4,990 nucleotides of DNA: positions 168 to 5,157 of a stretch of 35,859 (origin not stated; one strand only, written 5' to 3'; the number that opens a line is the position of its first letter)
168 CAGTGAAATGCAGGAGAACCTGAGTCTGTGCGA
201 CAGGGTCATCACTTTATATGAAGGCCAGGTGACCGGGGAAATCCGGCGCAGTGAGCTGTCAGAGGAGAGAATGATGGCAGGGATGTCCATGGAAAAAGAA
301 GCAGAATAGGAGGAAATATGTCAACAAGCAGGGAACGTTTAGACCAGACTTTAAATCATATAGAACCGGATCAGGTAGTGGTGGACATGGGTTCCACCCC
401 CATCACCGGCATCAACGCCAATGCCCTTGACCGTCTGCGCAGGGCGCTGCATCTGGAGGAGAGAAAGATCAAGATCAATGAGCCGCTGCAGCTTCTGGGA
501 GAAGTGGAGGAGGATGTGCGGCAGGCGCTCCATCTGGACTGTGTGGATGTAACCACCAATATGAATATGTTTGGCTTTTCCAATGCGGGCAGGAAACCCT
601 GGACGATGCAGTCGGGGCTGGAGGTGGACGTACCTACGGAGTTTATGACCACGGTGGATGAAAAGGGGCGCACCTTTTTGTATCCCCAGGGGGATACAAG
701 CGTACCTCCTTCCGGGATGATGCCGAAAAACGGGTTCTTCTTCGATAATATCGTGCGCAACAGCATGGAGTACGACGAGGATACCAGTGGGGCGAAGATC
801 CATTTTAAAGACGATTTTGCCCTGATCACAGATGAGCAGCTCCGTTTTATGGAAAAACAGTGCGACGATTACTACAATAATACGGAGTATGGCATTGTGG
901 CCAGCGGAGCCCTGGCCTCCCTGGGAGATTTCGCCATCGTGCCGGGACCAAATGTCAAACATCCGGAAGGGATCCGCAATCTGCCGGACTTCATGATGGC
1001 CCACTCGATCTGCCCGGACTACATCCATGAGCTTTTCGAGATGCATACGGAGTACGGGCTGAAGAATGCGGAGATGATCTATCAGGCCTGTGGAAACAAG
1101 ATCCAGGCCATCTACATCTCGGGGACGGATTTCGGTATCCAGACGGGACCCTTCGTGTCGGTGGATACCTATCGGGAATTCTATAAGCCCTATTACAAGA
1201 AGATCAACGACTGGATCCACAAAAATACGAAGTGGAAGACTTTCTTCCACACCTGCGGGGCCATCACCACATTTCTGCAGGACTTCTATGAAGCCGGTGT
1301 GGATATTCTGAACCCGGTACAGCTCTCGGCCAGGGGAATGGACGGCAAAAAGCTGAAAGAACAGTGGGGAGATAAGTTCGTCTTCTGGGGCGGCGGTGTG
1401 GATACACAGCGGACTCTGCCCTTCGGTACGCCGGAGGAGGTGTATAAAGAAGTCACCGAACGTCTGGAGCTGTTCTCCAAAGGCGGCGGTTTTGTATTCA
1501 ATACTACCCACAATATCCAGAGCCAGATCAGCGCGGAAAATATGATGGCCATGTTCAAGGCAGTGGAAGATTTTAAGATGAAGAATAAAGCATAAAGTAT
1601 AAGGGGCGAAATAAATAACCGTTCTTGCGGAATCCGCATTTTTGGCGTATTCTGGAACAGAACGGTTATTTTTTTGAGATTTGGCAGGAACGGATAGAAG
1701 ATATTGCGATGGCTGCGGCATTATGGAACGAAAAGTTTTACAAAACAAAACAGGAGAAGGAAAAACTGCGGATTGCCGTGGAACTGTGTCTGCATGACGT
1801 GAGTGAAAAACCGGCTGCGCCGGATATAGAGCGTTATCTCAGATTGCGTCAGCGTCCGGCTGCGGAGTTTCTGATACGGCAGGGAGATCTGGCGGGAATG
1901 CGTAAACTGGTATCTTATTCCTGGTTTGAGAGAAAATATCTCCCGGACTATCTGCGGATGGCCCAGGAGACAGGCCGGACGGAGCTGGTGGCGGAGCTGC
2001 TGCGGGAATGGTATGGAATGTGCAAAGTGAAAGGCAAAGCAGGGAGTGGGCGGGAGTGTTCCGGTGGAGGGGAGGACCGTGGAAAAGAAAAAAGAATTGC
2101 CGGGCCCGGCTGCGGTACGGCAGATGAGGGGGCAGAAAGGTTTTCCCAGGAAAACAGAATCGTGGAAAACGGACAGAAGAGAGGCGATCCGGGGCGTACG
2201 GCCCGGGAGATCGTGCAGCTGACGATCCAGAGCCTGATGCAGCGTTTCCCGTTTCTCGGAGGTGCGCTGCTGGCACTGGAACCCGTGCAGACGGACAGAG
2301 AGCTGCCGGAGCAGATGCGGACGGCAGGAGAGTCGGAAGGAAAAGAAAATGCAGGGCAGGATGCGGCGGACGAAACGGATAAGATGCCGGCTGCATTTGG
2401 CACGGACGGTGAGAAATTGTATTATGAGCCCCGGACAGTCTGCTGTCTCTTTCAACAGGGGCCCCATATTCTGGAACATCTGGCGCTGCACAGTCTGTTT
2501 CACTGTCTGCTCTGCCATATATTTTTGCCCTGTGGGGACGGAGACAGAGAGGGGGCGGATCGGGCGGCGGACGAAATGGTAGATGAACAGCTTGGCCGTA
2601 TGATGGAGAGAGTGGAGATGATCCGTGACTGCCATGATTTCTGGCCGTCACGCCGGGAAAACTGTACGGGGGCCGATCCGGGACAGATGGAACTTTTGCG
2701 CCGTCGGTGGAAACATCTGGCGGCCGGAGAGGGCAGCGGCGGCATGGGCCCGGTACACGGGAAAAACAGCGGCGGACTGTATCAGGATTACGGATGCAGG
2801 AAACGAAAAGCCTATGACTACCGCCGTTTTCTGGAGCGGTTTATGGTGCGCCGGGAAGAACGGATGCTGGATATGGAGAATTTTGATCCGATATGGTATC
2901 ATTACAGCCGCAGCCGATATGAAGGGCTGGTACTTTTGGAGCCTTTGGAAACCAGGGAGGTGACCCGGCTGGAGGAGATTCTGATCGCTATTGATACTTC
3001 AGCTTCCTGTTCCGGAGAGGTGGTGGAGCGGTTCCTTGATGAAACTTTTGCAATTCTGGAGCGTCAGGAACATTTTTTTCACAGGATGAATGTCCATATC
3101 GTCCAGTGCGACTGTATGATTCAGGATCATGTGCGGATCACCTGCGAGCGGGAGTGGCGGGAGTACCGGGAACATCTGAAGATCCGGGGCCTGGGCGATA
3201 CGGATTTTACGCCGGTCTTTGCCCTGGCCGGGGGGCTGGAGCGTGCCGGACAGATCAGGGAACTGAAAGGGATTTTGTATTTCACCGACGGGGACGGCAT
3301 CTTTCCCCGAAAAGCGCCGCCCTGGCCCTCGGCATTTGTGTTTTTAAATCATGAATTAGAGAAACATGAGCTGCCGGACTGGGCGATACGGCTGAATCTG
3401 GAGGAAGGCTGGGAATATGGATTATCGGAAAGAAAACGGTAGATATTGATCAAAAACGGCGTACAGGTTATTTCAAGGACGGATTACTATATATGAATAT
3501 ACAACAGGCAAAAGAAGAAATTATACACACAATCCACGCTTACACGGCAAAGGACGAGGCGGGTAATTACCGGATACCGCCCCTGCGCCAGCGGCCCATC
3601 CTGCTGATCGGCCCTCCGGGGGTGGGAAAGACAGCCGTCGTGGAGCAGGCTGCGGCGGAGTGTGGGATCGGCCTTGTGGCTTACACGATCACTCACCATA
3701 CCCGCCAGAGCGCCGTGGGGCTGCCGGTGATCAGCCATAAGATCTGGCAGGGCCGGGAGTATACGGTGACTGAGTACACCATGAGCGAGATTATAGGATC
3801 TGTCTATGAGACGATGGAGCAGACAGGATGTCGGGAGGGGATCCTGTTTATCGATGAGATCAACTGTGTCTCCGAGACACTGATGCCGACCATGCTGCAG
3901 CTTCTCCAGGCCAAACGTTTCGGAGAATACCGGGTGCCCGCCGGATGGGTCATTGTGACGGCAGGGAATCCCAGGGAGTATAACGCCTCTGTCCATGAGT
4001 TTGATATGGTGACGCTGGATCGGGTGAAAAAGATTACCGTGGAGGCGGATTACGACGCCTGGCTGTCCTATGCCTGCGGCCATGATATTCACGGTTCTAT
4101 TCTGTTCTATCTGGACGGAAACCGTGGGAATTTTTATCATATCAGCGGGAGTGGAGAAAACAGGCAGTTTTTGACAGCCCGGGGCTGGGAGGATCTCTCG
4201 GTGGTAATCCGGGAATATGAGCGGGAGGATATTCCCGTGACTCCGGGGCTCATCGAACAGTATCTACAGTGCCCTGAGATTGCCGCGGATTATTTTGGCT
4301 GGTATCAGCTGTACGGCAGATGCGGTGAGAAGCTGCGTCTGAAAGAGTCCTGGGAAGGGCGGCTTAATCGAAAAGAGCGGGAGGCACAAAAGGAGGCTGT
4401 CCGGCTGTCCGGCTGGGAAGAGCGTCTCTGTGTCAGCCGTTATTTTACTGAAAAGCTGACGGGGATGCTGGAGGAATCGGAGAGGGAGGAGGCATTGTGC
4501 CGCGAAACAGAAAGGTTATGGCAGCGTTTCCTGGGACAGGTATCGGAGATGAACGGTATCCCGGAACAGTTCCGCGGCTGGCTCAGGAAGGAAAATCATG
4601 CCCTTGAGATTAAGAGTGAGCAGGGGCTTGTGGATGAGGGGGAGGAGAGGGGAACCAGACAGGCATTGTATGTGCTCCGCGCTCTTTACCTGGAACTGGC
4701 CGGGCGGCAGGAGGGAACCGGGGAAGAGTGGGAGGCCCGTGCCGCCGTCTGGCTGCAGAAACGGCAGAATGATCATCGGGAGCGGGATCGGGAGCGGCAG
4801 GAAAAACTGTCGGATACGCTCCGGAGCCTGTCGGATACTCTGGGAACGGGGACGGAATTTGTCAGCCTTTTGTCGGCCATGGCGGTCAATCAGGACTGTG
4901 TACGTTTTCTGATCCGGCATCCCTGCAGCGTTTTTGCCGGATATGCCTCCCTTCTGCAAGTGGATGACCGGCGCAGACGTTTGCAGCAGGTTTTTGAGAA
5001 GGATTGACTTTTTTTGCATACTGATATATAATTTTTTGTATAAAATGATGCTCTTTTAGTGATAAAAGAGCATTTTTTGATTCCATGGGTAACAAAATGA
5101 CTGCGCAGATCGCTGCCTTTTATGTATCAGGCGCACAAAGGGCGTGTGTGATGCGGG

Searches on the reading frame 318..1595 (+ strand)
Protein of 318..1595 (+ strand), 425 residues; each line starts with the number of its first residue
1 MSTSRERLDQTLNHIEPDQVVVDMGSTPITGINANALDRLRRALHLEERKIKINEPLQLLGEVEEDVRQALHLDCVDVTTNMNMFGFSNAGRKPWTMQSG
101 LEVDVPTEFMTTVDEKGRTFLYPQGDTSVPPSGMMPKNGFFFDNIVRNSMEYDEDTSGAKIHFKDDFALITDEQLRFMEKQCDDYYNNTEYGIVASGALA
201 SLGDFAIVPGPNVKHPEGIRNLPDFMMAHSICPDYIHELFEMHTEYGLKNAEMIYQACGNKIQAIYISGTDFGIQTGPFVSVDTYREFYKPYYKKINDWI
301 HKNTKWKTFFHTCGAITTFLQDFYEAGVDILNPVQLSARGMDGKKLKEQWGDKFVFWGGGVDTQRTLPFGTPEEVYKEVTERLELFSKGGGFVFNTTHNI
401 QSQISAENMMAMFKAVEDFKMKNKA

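Call 78: search_protein_families(library=pfam, proteins=[window:318-1595:+], max_evalue=0.00001)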
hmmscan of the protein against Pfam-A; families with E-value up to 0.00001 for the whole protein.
window:318-1595:+ (425 aa): 1 family
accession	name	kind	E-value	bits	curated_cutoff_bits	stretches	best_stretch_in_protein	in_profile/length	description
PF01208.23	URO-D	-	3.3e-17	63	23.9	1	232-418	172-345/346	Uroporphyrinogen decarboxylase (URO-D)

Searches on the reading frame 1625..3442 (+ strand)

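Call 78: search_protein_families(library=pfam, proteins=[window:1625-3442:+], max_evalue=0.00001)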
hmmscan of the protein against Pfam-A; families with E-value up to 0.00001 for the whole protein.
window:1625-3442:+ (605 aa): 1 family
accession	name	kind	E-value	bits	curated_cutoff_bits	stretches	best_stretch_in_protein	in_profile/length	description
PF09967.15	DUF2201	-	7.3e-11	42.7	26.4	1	453-592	2-122/123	VWA-like domain (DUF2201)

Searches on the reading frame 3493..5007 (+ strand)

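Call 78: search_protein_families(library=pfam, proteins=[window:3493-5007:+], max_evalue=0.00001)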
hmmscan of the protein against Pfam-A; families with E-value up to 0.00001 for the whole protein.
window:3493-5007:+ (504 aa): 2 families
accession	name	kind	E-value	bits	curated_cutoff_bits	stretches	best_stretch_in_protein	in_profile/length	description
PF07728.20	AAA_5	-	4.4e-09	36.9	22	1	35-177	1-138/139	AAA domain (dynein-related subfamily)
PF00004.35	AAA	-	3.2e-08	34.5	21.2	1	36-130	1-73/131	ATPase family associated with various cellular activities (AAA)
